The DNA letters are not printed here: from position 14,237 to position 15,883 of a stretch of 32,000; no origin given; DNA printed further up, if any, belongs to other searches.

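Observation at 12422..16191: A minus-strand cluster linking TspO, an overlapping adenylate-forming enzyme, an Rcp1-like receiver and a REC-PAS-GAF-DHp protein may be a ligand (tetrapyrrole?) sensing phosphorelay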

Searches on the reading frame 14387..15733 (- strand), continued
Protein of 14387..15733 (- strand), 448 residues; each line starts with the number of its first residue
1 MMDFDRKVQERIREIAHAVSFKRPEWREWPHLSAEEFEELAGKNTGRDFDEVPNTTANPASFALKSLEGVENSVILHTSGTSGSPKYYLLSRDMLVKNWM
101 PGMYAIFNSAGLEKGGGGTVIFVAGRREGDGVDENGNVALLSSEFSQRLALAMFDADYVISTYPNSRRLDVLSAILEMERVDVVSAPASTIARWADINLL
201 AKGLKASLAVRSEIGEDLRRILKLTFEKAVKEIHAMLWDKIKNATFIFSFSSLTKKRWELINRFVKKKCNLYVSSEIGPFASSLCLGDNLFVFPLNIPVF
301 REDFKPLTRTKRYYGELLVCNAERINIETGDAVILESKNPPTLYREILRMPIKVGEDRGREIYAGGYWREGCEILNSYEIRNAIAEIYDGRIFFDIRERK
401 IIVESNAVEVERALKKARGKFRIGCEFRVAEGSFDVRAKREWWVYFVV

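Call 72: search_solved_structures(query=A3, max_evalue=10, show_alignments=3)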
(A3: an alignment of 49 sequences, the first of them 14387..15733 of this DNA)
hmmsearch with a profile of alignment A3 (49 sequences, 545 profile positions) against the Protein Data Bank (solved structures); distinct sequences matched with E-value up to 10: 2.
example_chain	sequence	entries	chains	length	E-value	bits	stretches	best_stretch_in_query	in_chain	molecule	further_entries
6o8w_h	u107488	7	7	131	0.2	13.2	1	240-300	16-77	30S ribosomal protein S8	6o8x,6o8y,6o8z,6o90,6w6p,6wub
7nhk_i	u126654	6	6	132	0.21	13.2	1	240-300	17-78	30S ribosomal protein S8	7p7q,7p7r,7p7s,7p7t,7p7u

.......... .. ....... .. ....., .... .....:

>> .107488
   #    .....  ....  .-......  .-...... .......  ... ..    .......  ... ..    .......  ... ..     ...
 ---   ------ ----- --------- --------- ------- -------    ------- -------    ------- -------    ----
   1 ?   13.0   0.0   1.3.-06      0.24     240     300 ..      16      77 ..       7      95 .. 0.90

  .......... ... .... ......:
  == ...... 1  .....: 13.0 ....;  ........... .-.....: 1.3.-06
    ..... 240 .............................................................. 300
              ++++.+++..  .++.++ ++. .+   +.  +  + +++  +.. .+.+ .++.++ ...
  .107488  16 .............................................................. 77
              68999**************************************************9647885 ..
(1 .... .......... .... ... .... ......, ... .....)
